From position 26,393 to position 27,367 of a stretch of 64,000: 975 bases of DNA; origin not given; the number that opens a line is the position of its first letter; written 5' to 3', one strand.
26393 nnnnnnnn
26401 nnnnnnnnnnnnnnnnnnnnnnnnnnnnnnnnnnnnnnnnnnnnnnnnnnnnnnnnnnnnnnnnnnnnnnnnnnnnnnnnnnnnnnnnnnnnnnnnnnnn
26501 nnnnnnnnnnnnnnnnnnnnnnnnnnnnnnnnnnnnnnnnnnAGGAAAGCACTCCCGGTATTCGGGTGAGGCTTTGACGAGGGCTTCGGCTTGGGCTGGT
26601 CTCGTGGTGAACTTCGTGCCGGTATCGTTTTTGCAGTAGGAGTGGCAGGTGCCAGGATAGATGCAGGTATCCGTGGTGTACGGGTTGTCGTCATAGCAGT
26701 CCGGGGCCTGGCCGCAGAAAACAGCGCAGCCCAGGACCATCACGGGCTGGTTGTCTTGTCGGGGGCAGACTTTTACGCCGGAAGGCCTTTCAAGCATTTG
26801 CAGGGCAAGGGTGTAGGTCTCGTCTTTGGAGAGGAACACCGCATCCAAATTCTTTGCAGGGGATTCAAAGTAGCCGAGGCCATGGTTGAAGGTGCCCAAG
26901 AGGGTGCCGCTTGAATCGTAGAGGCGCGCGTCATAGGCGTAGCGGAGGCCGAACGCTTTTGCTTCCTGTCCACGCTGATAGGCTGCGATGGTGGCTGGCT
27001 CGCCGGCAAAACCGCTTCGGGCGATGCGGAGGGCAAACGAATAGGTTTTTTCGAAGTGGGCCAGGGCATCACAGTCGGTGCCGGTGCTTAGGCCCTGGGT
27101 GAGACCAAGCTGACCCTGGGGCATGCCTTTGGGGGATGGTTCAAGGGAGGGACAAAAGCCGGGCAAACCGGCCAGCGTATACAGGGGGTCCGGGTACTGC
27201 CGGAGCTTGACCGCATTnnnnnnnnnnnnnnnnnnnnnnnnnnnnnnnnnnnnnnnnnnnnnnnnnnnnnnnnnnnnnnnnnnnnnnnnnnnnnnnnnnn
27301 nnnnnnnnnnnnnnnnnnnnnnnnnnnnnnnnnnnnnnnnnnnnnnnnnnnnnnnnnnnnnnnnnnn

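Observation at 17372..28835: Thrice-repeated two-gene module: GT-C membrane glycosyltransferase paired with a two-TM-anchored Cys-knot protein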

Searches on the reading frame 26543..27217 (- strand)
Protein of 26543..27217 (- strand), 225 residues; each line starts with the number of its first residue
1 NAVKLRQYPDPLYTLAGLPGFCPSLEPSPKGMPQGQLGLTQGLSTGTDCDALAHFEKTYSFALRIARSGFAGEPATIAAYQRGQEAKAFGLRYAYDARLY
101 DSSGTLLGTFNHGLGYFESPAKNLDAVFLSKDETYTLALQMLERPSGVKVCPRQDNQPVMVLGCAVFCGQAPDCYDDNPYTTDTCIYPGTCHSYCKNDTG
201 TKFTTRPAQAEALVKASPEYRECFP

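Call 25: search_protein_representatives(alignment_id=A3)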
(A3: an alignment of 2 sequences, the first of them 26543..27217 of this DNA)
Query: 2 sequences, 227 profile positions. Proteins with E-value up to 0.001 (for the whole library): 102; up to 1e-10: 31; up to 1e-30: 4. The best 102 are listed.
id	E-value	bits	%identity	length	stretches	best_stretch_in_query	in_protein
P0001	4.2e-128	441.8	-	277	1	3-227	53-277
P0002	4.3e-123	425.4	-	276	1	1-227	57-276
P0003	1.4e-57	211.1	-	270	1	17-227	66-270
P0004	9.2e-51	188.8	-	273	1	18-225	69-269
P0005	2.7e-27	112.0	-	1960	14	164-199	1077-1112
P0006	1.9e-25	106.0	-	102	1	130-226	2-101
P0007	1.0e-24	103.6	-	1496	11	163-201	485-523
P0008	4.1e-21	91.8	-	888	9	165-198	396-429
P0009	1.5e-18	83.5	-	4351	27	164-199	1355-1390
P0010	2.1e-17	79.7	-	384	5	165-199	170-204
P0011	9.0e-17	77.6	-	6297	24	167-199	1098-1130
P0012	2.8e-16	76.0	-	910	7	168-200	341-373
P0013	9.8e-15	71.0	-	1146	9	165-199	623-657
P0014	1.5e-14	70.4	-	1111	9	163-199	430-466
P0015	5.9e-14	68.4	-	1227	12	166-207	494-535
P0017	1.6e-13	67.0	-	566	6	152-201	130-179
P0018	5.9e-13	65.1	-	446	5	168-198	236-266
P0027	1.1e-11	60.9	-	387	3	117-199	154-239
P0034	9.5e-10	54.7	-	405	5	164-204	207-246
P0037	4.6e-09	52.4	-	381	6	133-198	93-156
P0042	6.7e-08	48.6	-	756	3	132-199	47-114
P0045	1.1e-07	47.8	-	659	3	127-201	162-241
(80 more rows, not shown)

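Call 27: search_protein_families(library=pfam, proteins=[P0003, P0004, P0006, P0008, P0010, P0017, P0018, P0027, P0037, P0034], max_evalue=0.01)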
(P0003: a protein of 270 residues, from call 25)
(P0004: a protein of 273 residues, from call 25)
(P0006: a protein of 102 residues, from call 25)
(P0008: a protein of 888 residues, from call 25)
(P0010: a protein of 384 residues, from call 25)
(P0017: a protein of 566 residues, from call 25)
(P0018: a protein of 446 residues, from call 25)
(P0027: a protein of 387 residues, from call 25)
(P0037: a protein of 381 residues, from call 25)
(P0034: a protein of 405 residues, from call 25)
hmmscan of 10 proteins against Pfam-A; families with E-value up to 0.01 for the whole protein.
P0003 (270 aa): 0 families

P0004 (273 aa): 0 families

P0006 (102 aa): 0 families

P0008 (888 aa): 0 families

P0010 (384 aa): 1 family
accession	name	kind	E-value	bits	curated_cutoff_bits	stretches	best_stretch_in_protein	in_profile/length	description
PF07705.17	CARDB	-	1.2e-10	41.9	22.7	1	294-379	15-100/101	CARDB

P0017 (566 aa): 1 family
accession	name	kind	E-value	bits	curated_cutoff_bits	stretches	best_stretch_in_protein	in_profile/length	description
PF18884.5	TSP3_bac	-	9.7e-05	22.6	25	1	75-96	1-22/22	Bacterial TSP3 repeat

P0018 (446 aa): 0 families

P0027 (387 aa): 0 families

P0037 (381 aa): 4 families
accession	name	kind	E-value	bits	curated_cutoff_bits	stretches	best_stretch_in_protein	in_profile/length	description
PF18911.6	PKD_4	-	1.8e-10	41.1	27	1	33-125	1-85/85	PKD domain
PF00801.26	PKD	-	1.4e-09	38.3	23.5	1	41-122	3-78/80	PKD domain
PF00526.23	Dicty_CTDC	-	0.00057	20.1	27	1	271-298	1-24/24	Dictyostelium (slime mold) repeat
PF08329.16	ChitinaseA_N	-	0.0009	19.4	21.2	1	69-125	53-107/133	Chitinase A, N-terminal domain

P0034 (405 aa): 0 families

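Call 28: find_encoding_contigs(protein=P0003, flank=10000, max_places=6)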
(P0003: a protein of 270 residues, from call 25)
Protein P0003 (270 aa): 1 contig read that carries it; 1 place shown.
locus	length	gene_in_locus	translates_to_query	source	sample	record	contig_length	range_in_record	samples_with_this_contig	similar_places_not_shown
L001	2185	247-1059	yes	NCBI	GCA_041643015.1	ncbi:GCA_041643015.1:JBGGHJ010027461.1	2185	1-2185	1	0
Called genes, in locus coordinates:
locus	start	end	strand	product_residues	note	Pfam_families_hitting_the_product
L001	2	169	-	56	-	?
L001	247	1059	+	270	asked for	-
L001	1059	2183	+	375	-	?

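Call 29: find_encoding_contigs(protein=P0004, flank=10000, max_places=6)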
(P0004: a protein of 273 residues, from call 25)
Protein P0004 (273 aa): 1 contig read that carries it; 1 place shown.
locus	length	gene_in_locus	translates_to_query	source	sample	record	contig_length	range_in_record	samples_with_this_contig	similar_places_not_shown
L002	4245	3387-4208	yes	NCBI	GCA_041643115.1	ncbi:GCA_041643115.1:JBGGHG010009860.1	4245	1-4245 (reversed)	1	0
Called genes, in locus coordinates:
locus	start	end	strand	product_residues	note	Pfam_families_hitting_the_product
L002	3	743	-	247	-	?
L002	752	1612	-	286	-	PF00535:Glycos_transf_2, PF13641:Glyco_tranf_2_3 (weak)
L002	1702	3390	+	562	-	PF13231:PMT_2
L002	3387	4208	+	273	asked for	-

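Call 30: find_encoding_contigs(protein=P0006, flank=10000, max_places=6)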
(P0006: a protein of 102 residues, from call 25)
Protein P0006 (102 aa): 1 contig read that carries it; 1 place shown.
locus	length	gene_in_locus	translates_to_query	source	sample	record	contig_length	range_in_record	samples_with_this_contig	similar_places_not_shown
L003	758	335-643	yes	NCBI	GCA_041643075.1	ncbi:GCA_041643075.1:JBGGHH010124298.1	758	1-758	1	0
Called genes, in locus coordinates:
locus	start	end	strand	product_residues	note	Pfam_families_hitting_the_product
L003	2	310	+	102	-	?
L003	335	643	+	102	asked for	-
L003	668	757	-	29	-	?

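Call 65: search_protein_families(library=ncbifam, proteins=[P0010, P0037, P0018, P0027, L002:752-1612:-], max_evalue=0.01)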
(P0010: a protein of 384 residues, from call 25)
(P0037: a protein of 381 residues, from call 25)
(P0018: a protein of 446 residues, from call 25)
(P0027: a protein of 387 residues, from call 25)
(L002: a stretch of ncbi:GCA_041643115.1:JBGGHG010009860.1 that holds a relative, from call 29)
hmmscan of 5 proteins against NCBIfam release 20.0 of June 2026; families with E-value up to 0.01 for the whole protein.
P0010 (384 aa): 0 families

P0037 (381 aa): 0 families

P0018 (446 aa): 0 families

P0027 (387 aa): 0 families

L002:752-1612:- (286 aa): 22 families
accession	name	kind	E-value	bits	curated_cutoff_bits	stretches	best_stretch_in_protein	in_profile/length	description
TIGR04182.1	glyco_TIGR04182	equivalog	7.6e-31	107.6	325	1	4-282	4-285/293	S-layer glycoprotein N-glycosyltransferase AglJ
NF041391.1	DPhHxTase_Halo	equivalog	3.3e-22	78.5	375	1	8-219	3-208/213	dolichyl-phosphate hexose transferase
NF058614.1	PPMAGASynPpgS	equivalog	1.2e-20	73.9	370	1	5-214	5-217/226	polyprenyl-phospho-N-acetylgalactosaminyl synthase PpgS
NF007986.1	PRK10714.1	equivalog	4e-19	68.8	529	1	3-115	9-126/316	undecaprenyl-phosphate 4-deoxy-4-formamido-L-arabinose transferase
NF047588.1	GlcsyltransPgfSStrep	equivalog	6.4e-14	51.9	500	1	3-233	4-233/308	glycosyltransferase PgfS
TIGR04283.1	glyco_like_mftF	equivalog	1.3e-13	51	182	1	3-108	2-101/221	TIGR04283 family arsenosugar biosynthesis glycosyltransferase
TIGR03937.1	PgaC_IcaA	equivalog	6.1e-13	48.5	422.3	1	3-116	48-161/407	poly-beta-1,6-N-acetyl-D-glucosamine synthase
NF041875.1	EPS_EpsD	equivalog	1.9e-12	47.3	370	1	3-111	2-111/325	exopolysaccharide biosynthesis glycosyltransferase EpsD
NF007482.0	PRK10073.1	equivalog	4.2e-12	45.7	423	1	3-102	9-108/334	glycosyltransferase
TIGR03965.1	mycofact_glyco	equivalog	4.2e-11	42.4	280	1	4-110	78-185/467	mycofactocin biosynthesis glycosyltransferase MftF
TIGR03111.1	glyc2_xrt_Gpos1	hypoth_equivalog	3.9e-07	29.2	363.95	1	4-134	53-186/439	TIGR03111 family XrtG-associated glycosyltransferase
NF010496.0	PRK13915.1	equivalog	7.2e-07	28.6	262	1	3-103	34-141/307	glucosyl-3-phosphoglycerate synthase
TIGR03469.1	HpnB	hypoth_equivalog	1.2e-06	27.8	379.25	1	4-108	48-164/386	hopene-associated glycosyltransferase HpnB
NF047683.1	TeichurnBiosyTuaG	equivalog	1.7e-06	27.9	400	1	3-102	9-109/252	teichuronic acid biosynthesis protein TuaG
NF038302.1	EPS_HpsE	equivalog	2.2e-05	23.6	300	1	4-90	5-97/307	hormogonium polysaccharide biosynthesis glycosyltransferase HpsE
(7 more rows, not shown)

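Call 67: predict_structure(alignment_id=A8)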
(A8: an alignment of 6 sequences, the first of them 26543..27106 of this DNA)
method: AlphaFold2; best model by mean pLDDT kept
length: 188 residues; sequences in the alignment: 6
mean_pLDDT: 84.9   pTM: 0.81
mean pLDDT of the five models: 84.9, 81.8, 77.3, 74.0, 69.3
residues with pLDDT >= 90: 91; 70-90: 70; 50-70: 20; < 50: 7
segments of 3 or more residues with pLDDT < 50: 162-168
pLDDT, mean of each block of 10 residues (from residue 1): 72 91 93 94 91 94 96 93 86 94 94 90 89 75 76 83 48 80 69
secondary structure, 60 per line:
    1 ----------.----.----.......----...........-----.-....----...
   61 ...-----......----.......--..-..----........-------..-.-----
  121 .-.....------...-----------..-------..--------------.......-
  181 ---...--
elements in order: E21-27 E32-42 E50-53 E58-63 E69-74 E79-82 E97-104 E123-127 H173-179

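Call 72: fold_search(model_id=the predicted structure, library=pdb)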
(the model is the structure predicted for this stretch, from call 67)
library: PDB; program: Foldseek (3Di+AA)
matches with E <= 10: 1079; with E <= 0.001: 0
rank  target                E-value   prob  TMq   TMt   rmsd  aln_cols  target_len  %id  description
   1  7pnb_A                1.7e-02  0.60  0.21  0.22   8.5       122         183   11  Sulfolobus acidocaldarius 0406 filament. (released 2022-09-14)
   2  5azw_B                6.0e-02  0.75  0.23  0.40   8.1       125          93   12  Crystal structure of p24beta1 GOLD domain (released 2016-09-14)
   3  6oj0_A                6.3e-02  0.47  0.24  0.25   9.7       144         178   12  Cryo-EM reconstruction of Sulfolobus polyhedral virus 1 (SPV1) (released 2019-10-02)
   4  3jqw_B                6.7e-02  0.95  0.27  0.40   6.3       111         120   10  Crystal structure of Clostridium histolyticum colH collagenase collagen-binding domain 3 at 2 Angstrom resolution in p (released 2010-09-29)
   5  4gwi_A                6.7e-02  0.54  0.22  0.27   9.5       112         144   14  His 62 mutant of the lectin binding domain of lectinolysin complexed with Lewis y (released 2012-11-21)
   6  8x7n_A                6.7e-02  0.35  0.20  0.28   9.7       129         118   11  Cell-cell adhesion Nanobody/Antigen Pair (released 2024-07-17)
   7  3jqw_C                7.9e-02  0.89  0.27  0.38   9.0       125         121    9  Crystal structure of Clostridium histolyticum colH collagenase collagen-binding domain 3 at 2 Angstrom resolution in p (released 2010-09-29)
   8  1flc_A                9.8e-02  0.38  0.19  0.09  14.3       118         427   14  X-RAY STRUCTURE OF THE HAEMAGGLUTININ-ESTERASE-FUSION GLYCOPROTEIN OF INFLUENZA C VIRUS (released 2000-03-01)
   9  4gej_H                9.8e-02  0.12  0.17  0.20  18.3       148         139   11  N-terminal domain of VDUP-1 (released 2013-02-27)
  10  3jqw_A                1.0e-01  0.89  0.26  0.39   7.8       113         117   10  Crystal structure of Clostridium histolyticum colH collagenase collagen-binding domain 3 at 2 Angstrom resolution in p (released 2010-09-29)
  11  9j7x                  1.1e-01  0.80  0.28  0.40   6.6       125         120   12  Crystal structure of quintuple mutant C terminal fragment of Clostridium perfringens enterotoxin (C-CPEm19) (released 2025-06-18)
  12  5azw_A                1.4e-01  0.60  0.23  0.38   7.7       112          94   12  Crystal structure of p24beta1 GOLD domain (released 2016-09-14)
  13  4b4p_B                1.4e-01  0.18  0.21  0.26  12.9       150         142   14  Crystal Structure of the lectin domain of F18 fimbrial adhesin FedF. (released 2012-08-15)
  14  7ehg_C                1.5e-01  0.38  0.23  0.30  10.2       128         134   10  Crystal Structure of MiXBM (released 2022-03-30)
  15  2yc2_A                1.5e-01  0.18  0.19  0.23  11.4       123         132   10  Intraflagellar Transport Complex 25-27 from Chlamydomonas (released 2011-03-23)
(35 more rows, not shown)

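Call 81: find_encoding_contigs(protein=P0027, flank=6000, max_places=3)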
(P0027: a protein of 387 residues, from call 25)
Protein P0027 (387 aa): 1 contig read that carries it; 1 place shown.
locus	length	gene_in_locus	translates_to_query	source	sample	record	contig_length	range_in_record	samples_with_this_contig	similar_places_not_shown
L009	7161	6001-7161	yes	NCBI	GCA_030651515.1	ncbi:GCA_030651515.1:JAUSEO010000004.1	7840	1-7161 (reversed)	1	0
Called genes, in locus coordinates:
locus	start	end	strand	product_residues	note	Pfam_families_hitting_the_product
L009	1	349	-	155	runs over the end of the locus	-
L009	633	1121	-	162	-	PF01467:CTP_transf_like, PF08218:Citrate_ly_lig (weak)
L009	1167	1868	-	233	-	PF01121:CoaE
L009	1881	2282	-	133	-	PF01850:PIN, PF13470:PIN_3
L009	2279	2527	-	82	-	PF04014:MazE_antitoxin (weak)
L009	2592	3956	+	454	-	PF02878:PGM_PMM_I, PF02879:PGM_PMM_II, PF02880:PGM_PMM_III, PF00408:PGM_PMM_IV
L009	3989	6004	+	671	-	-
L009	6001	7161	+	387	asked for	?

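Call 82: find_encoding_contigs(protein=P0045, flank=6000, max_places=3)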
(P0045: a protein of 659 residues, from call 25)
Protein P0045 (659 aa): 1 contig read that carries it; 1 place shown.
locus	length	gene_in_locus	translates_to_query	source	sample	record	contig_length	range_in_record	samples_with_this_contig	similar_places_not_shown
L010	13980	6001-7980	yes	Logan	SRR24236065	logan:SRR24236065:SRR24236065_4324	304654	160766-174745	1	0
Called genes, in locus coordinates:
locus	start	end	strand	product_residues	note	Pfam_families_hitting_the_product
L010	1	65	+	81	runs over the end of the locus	PF20126:TumE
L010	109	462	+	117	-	PF25212:HVO_A0114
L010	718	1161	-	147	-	-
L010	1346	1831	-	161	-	PF01467:CTP_transf_like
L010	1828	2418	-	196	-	PF01121:CoaE, PF13238:AAA_18 (weak), PF13671:AAA_33 (weak)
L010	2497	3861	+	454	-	PF02878:PGM_PMM_I, PF02879:PGM_PMM_II, PF02880:PGM_PMM_III, PF00408:PGM_PMM_IV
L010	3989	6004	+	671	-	-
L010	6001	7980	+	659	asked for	-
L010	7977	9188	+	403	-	-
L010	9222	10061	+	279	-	PF06745:ATPase (weak), PF05763:DUF835 (weak), PF24336:DUF7504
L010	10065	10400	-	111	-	PF22014:DUF6932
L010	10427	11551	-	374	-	-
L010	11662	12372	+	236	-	PF03796:DnaB_C (weak), PF06745:ATPase, PF23442:DUF7125 (weak)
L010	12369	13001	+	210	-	PF24336:DUF7504, PF06745:ATPase (weak)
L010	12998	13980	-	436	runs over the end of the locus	-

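Call 83: find_encoding_contigs(protein=P0042, flank=6000, max_places=3)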
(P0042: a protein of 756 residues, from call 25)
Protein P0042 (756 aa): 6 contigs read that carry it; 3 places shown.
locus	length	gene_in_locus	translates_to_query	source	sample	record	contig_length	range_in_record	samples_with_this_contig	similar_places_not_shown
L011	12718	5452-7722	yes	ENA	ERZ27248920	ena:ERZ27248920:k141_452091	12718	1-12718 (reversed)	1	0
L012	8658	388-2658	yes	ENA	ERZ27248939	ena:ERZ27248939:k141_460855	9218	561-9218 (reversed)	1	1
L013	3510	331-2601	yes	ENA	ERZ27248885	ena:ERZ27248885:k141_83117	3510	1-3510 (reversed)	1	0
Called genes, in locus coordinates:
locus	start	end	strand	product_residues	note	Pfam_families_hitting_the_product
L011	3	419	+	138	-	?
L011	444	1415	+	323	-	PF00482:T2SSF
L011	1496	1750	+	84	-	-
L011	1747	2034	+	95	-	-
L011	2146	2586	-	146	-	-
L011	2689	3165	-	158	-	PF01467:CTP_transf_like, PF08218:Citrate_ly_lig (faint)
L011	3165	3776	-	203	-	PF01121:CoaE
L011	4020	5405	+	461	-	PF02878:PGM_PMM_I, PF02879:PGM_PMM_II, PF02880:PGM_PMM_III, PF00408:PGM_PMM_IV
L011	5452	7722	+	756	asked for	-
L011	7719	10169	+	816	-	-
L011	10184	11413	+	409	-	-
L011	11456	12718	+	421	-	?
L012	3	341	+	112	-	?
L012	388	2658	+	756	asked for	-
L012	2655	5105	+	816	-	-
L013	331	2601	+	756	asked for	-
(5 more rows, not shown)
